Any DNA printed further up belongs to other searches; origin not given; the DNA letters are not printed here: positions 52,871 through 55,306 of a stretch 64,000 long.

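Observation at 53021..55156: Receiver domain fused in-frame to a periplasmic HtrA/DegP protease through a TM segment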

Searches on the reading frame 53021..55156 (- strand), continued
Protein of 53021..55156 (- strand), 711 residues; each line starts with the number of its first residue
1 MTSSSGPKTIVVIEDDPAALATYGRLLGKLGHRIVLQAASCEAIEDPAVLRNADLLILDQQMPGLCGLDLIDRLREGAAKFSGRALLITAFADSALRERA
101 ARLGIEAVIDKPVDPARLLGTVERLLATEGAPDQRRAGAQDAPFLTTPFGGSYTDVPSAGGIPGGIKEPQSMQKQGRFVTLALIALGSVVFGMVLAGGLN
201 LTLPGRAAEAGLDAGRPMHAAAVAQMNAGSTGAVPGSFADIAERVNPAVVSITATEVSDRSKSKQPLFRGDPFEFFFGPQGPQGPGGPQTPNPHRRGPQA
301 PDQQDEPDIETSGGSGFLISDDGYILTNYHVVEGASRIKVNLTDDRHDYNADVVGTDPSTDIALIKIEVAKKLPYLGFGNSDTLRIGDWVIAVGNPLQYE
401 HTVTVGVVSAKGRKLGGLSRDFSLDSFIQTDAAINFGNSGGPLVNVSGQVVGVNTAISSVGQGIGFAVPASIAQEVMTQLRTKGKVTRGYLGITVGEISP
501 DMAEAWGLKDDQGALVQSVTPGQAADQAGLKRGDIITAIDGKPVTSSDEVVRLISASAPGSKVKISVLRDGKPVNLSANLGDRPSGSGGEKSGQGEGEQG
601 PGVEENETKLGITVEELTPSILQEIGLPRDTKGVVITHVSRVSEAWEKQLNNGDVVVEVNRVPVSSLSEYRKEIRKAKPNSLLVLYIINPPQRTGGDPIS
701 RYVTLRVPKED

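Call 22: find_encoding_contigs(protein=P0030, flank=2500, max_places=3)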
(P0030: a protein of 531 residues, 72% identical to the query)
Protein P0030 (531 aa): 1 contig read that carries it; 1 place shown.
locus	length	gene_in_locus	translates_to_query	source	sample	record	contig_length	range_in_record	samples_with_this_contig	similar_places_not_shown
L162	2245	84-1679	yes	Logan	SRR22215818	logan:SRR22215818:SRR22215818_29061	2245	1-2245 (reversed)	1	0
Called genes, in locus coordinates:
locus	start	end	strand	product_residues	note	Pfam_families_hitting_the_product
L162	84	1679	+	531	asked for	PF00089:Trypsin, PF10459:Peptidase_S46 (faint), PF13365:Trypsin_2, PF00595:PDZ, PF13180:PDZ_2, PF17820:PDZ_6, PF00595:PDZ (weak), PF13180:PDZ_2 (weak), +2 more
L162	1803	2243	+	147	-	?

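Call 41: search_solved_structures(query=window:53021-55156:-, max_evalue=0.00001)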
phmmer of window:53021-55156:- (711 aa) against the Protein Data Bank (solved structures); distinct sequences matched with E-value up to 0.00001: 137 (the best 60 are shown).
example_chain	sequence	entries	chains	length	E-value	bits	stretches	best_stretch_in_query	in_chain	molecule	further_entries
22kg_A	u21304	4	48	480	9e-79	268.6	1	233-625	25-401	Probable periplasmic serine endoprotease DegP-like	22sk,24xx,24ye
8k2y_A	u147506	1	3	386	3e-75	256.9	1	235-584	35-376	serine endoprotease DegP-like protein MucD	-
6jjo_A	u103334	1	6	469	2.1e-71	244.2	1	221-581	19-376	Periplasmic serine endoprotease DegP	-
2zle_A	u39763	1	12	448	2.5e-71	244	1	228-582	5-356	Protease do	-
3mh5_A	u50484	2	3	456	2.7e-71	243.9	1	228-582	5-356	Protease do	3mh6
1ky9_A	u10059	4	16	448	6.1e-71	242.7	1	228-582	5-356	PROTEASE DO | Periplasmic serine endoprotease DegP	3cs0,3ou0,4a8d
3mh4_A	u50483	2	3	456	6.5e-71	242.6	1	228-582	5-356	Protease do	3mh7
3otp_A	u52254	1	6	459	6.7e-71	242.6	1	228-582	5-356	Protease do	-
6jjk_A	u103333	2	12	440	1.4e-70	241.5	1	237-582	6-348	Periplasmic serine endoprotease DegP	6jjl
4a8a_A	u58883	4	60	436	2.8e-70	240.5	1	297-688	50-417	PERIPLASMIC PH-DEPENDENT SERINE ENDOPROTEASE DEGQ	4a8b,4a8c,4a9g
8kic_D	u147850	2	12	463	2.1e-69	237.6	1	297-688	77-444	peptidase Do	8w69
8f0a_A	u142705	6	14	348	3.4e-68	233.6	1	237-580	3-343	Periplasmic serine endoprotease DegP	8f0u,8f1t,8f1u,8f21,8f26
3stj_A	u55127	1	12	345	6.1e-67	229.5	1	297-581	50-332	Protease degQ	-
7xs0_A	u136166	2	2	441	1.4e-66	228.3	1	309-686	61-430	Periplasmic serine endoprotease DegP-like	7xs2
5y2d_A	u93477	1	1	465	1.6e-66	228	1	309-686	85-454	Periplasmic serine endoprotease DegP-like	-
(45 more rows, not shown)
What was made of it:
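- Closest known: DegP/DegQ/HtrA. Same: Its best solved relatives are DegP, DegQ and MucD (call 41).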

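Call 44: find_encoding_contigs(protein=P0053, flank=2500, max_places=2)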
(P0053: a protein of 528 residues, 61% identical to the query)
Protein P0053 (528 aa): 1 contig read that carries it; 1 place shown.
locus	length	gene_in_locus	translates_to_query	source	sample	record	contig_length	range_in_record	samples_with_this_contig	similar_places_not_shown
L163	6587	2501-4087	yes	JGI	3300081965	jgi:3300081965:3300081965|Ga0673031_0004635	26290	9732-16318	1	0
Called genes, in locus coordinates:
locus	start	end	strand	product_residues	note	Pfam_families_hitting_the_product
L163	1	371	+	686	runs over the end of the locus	PF22745:Nlig-Ia, PF01653:DNA_ligase_aden, PF03120:OB_DNA_ligase, PF03119:DNA_ligase_ZBD, PF14520:HHH_5 (weak), PF12826:HHH_2, PF00533:BRCT, PF12738:PTCB-BRCT (weak)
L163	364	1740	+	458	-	PF00072:Response_reg, PF01078:Mg_chelatase (faint), PF00158:Sigma54_activat, PF13191:AAA_16 (weak), PF14532:Sigma54_activ_2, PF07728:AAA_5, PF25601:AAA_lid_14, PF02954:HTH_8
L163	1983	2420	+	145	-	PF00072:Response_reg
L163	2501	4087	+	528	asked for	PF00089:Trypsin, PF10459:Peptidase_S46 (faint), PF13365:Trypsin_2, PF00595:PDZ, PF13180:PDZ_2, PF17820:PDZ_6, PF12812:PDZ_1 (weak), PF13180:PDZ_2 (weak)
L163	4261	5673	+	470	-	PF00072:Response_reg, PF00158:Sigma54_activat, PF14532:Sigma54_activ_2, PF07728:AAA_5 (weak), PF25601:AAA_lid_14, PF02954:HTH_8 (weak)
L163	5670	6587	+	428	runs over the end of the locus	PF00108:Thiolase_N, PF00109:ketoacyl-synt (faint), PF08545:ACP_syn_III (faint), PF02803:Thiolase_C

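Call 45: find_encoding_contigs(protein=P0059, flank=2500, max_places=2)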
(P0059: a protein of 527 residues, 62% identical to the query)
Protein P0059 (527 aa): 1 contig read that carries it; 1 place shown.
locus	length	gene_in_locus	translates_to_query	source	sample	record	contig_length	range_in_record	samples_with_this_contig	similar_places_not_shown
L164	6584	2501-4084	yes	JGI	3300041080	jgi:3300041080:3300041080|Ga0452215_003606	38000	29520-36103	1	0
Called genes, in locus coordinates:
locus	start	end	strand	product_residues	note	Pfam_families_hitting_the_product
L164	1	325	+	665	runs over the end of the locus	PF22745:Nlig-Ia, PF01653:DNA_ligase_aden, PF03120:OB_DNA_ligase, PF03119:DNA_ligase_ZBD, PF12826:HHH_2, PF14520:HHH_5 (weak), PF00533:BRCT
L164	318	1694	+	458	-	PF00072:Response_reg, PF01078:Mg_chelatase (faint), PF00158:Sigma54_activat, PF14532:Sigma54_activ_2, PF00004:AAA (weak), PF07728:AAA_5, PF25601:AAA_lid_14, PF02954:HTH_8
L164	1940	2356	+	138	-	PF00072:Response_reg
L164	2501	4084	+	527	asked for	PF00089:Trypsin, PF10459:Peptidase_S46 (faint), PF13365:Trypsin_2, PF00595:PDZ, PF13180:PDZ_2, PF17820:PDZ_6, PF00595:PDZ (weak), PF13180:PDZ_2 (weak), +1 more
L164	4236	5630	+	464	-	PF00072:Response_reg, PF00158:Sigma54_activat, PF14532:Sigma54_activ_2, PF00004:AAA (weak), PF25601:AAA_lid_14, PF02954:HTH_8 (weak)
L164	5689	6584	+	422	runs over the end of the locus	PF00108:Thiolase_N, PF00109:ketoacyl-synt (faint), PF02803:Thiolase_C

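Call 46: find_encoding_contigs(protein=P0073, flank=2500, max_places=2)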
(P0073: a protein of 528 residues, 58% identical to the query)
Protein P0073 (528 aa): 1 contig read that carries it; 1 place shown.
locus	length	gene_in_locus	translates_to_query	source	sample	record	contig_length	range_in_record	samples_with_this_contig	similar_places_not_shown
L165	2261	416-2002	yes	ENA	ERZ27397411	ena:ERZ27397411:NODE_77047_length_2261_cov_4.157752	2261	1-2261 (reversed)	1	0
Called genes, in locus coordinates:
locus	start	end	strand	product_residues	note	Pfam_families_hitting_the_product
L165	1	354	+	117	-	?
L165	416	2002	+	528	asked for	PF00089:Trypsin, PF10459:Peptidase_S46 (faint), PF13365:Trypsin_2, PF00595:PDZ, PF13180:PDZ_2, PF17820:PDZ_6, PF13180:PDZ_2 (weak)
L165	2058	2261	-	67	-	?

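Call 60: predict_structure(alignment_id=A1)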
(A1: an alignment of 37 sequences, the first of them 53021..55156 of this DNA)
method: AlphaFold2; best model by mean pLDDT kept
length: 711 residues; sequences in the alignment: 37
mean_pLDDT: 67.5   pTM: 0.42
mean pLDDT of the five models: 67.5, 63.8, 61.5, 59.2, 56.7
residues with pLDDT >= 90: 181; 70-90: 242; 50-70: 57; < 50: 231
segments of 3 or more residues with pLDDT < 50: 1-4, 130-236, 257-311, 395-402, 409-435, 457-464, 585-603
pLDDT, mean of each block of 10 residues (from residue 1): 66 95 95 92 84 94 92 81 91 93 95 94 83 33 31 30 29 36 40 32 30 35 37 48 71 59 30 25 32 33 37 71 84 81 80 81 86 77 57 51 50 35 35 44 75 59 55 78 77 80 74 84 90 92 83 76 92 91 47 28 65 90 88 91 85 94 93 88 93 84 86 33
secondary structure, 60 per line:
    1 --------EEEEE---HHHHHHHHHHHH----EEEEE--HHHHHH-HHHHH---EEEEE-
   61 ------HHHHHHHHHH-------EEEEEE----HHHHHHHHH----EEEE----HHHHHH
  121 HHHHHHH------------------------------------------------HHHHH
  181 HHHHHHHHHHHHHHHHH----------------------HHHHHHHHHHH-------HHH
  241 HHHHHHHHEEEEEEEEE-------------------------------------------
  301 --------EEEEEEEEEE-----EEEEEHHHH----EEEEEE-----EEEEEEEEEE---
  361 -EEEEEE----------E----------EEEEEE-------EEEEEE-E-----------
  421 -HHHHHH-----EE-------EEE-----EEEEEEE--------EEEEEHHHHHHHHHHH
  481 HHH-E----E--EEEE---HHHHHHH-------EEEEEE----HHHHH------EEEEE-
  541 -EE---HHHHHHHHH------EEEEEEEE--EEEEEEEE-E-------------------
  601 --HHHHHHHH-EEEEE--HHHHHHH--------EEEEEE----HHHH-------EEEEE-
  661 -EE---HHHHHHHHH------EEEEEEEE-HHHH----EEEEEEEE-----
elements in order (helices of 4 or more, strands of 3 or more residues): E9-13 H17-28 E33-37 H40-45 H47-51 E55-59 H67-76 E84-89 H94-102 E107-110 H115-127 H176-197 H220-230 H238-248 E249-257 E309-318 E324-328 H329-332 E337-342 E348-357 E362-367 E389-394 E402-407 H422-427 E442-444 E450-456 E465-469 H470-483 E493-496 H500-506 E514-519 H524-528 E535-539 H547-555 E562-569 E572-579 H603-610 E612-616 H619-625 E634-639 H644-647 E655-659 H667-675 E682-689 H691-694 E699-706
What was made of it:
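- On CheY-like receiver domain (PF00072) / response regulator: AF2 shows five strands alternating with helices over residues 9-127, pLDDT 81-95 (call 60).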
